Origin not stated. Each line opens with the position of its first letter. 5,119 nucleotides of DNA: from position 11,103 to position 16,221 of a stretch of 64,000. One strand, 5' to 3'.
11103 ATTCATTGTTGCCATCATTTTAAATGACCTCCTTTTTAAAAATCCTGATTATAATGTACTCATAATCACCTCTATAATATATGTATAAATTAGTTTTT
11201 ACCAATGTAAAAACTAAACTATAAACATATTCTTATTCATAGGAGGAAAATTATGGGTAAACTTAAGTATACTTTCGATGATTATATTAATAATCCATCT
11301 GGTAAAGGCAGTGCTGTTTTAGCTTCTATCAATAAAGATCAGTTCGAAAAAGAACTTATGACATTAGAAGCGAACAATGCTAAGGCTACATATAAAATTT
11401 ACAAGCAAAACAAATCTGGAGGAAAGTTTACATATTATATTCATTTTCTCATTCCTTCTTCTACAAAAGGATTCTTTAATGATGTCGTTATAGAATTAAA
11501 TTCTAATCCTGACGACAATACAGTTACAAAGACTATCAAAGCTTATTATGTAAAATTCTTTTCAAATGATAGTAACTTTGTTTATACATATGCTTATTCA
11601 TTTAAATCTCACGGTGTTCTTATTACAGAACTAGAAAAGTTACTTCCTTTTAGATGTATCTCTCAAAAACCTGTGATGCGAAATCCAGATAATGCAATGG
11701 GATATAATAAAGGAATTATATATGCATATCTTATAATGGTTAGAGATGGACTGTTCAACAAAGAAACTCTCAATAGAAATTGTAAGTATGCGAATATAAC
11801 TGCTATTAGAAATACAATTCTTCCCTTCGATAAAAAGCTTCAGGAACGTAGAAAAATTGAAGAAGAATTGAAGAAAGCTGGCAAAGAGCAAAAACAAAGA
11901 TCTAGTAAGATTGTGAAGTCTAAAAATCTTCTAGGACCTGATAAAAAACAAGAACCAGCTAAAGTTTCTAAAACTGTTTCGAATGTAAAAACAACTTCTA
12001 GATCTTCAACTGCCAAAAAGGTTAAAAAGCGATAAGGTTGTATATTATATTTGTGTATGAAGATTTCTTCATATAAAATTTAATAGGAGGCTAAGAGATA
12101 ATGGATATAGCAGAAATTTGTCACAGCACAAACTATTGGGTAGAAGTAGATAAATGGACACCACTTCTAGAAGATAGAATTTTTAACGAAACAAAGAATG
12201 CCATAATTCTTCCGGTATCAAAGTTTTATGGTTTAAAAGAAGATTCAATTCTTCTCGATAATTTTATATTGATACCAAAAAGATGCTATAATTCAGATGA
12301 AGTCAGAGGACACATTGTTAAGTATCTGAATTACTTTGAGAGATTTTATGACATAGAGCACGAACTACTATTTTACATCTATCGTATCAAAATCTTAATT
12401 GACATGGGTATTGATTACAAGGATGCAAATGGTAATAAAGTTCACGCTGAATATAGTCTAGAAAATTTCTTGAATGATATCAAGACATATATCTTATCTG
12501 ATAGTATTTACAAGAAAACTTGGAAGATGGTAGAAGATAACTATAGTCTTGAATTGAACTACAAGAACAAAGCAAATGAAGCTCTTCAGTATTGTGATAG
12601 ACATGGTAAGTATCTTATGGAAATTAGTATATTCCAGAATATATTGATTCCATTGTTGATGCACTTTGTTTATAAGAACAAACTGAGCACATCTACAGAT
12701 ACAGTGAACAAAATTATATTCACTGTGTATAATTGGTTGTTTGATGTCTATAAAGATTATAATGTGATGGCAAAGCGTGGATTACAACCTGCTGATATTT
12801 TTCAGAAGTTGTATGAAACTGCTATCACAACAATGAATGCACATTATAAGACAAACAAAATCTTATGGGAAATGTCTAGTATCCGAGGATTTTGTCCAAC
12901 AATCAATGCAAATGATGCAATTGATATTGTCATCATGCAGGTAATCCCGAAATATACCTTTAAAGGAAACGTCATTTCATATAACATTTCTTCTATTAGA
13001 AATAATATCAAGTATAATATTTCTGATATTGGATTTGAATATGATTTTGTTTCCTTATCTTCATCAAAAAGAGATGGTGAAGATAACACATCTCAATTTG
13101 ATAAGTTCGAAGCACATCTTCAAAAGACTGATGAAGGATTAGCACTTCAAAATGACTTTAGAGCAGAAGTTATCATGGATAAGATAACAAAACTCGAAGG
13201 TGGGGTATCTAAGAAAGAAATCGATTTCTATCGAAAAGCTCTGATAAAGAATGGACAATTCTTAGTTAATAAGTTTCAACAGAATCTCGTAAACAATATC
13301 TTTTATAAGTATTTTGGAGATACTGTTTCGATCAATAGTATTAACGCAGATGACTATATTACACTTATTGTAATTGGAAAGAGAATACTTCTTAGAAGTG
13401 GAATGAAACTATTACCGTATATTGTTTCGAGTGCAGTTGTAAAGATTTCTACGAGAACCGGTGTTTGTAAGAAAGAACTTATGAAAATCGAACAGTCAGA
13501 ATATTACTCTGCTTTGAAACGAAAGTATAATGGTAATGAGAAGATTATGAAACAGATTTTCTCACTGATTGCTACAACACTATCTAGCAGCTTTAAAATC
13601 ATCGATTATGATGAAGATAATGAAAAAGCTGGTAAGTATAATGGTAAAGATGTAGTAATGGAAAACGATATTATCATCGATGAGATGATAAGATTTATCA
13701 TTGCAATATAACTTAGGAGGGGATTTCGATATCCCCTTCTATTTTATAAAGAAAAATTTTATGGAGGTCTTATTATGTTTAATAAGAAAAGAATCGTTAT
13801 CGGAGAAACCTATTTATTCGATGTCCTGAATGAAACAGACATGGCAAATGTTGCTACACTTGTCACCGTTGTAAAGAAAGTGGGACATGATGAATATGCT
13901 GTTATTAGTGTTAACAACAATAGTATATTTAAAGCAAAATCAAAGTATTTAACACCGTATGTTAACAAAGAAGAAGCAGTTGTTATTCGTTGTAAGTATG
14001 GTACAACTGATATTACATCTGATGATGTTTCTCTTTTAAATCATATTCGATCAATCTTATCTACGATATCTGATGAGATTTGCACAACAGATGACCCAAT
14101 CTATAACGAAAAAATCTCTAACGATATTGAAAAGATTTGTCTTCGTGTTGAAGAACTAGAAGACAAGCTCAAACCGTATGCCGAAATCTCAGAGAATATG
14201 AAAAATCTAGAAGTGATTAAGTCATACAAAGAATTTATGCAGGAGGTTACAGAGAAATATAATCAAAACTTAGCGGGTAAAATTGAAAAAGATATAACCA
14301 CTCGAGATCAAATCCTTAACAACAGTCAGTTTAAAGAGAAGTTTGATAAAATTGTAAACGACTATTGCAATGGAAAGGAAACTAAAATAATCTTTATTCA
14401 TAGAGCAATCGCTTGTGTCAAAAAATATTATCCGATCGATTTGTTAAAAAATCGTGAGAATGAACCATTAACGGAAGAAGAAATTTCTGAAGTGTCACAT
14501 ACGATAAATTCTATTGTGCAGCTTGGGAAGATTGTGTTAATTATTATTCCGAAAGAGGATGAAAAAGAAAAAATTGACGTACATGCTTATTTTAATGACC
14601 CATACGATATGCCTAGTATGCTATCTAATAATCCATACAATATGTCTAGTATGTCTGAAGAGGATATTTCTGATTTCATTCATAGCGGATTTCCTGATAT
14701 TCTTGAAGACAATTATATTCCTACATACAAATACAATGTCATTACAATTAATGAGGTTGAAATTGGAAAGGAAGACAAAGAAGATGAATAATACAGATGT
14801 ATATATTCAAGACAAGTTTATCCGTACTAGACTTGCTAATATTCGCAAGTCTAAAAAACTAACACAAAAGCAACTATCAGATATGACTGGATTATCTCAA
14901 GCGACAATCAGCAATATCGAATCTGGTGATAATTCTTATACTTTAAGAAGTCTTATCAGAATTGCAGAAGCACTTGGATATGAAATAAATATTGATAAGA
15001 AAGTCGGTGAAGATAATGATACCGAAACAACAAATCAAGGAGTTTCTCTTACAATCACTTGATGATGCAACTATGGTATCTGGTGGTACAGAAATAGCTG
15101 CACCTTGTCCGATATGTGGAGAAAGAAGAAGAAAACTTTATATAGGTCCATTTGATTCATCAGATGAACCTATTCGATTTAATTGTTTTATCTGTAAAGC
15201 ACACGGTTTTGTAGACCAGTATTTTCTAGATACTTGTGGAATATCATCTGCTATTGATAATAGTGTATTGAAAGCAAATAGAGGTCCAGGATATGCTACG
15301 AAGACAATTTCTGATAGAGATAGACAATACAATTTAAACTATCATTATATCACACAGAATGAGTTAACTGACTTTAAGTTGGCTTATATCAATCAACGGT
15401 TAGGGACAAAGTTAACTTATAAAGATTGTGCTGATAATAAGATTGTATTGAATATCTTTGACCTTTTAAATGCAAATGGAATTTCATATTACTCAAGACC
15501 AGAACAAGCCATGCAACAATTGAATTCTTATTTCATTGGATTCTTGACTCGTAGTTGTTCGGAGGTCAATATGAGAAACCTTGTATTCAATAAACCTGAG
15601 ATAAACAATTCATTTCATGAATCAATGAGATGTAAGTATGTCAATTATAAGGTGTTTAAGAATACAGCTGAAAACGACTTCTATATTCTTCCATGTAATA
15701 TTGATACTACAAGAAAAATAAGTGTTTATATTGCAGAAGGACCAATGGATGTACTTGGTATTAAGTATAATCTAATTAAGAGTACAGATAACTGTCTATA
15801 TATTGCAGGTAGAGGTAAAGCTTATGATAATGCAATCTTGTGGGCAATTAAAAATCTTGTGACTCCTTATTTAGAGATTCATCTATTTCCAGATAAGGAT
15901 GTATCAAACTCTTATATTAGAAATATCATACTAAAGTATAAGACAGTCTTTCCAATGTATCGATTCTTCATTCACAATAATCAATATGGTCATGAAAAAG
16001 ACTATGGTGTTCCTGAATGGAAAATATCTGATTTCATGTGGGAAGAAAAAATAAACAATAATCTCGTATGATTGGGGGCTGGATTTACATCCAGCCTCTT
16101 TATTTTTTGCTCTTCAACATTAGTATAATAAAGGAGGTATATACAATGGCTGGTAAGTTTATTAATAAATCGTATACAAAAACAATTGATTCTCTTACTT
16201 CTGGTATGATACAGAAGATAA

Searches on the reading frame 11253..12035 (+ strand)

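Call 24: search_protein_families(library=phrogs, proteins=[window:11253-12035:+], max_evalue=0.01)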
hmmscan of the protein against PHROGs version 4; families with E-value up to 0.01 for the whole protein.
window:11253-12035:+ (260 aa): 1 family
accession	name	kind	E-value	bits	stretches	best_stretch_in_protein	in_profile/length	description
phrog_20045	-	unknown function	1.2e-28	101.5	1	5-260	3-253/274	-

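Call 25: search_protein_families(library=pfam, proteins=[window:11253-12035:+], max_evalue=0.1)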
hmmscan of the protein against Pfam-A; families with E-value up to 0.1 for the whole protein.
window:11253-12035:+ (260 aa): 0 families

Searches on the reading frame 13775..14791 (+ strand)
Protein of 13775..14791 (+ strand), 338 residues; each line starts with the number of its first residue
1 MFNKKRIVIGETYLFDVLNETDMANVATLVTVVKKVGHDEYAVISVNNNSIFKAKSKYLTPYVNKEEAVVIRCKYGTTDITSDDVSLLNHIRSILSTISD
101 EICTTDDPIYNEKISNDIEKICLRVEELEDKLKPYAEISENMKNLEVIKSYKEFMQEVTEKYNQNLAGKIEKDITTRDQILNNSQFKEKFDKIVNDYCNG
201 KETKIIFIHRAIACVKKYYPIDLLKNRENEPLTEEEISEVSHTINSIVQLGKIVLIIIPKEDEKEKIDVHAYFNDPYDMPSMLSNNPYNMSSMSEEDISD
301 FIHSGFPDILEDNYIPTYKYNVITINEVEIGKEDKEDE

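Call 24: search_protein_families(library=phrogs, proteins=[window:13775-14791:+], max_evalue=0.01)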
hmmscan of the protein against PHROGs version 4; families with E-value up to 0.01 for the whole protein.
window:13775-14791:+ (338 aa): 2 families
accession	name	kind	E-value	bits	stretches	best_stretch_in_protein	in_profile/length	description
phrog_5272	-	unknown function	0.0074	15.8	0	115-173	112-169/627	-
phrog_11614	-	unknown function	0.0082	16.9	0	11-41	7-37/57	-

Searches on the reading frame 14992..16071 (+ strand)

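Call 24: search_protein_families(library=phrogs, proteins=[window:14992-16071:+], max_evalue=0.01)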
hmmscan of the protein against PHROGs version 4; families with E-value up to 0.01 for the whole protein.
window:14992-16071:+ (359 aa): 1 family
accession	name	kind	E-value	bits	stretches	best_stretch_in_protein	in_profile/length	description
phrog_19847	-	DNA, RNA and nucleotide metabolism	4.8e-29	102.7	1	29-346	20-339/346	DNA primase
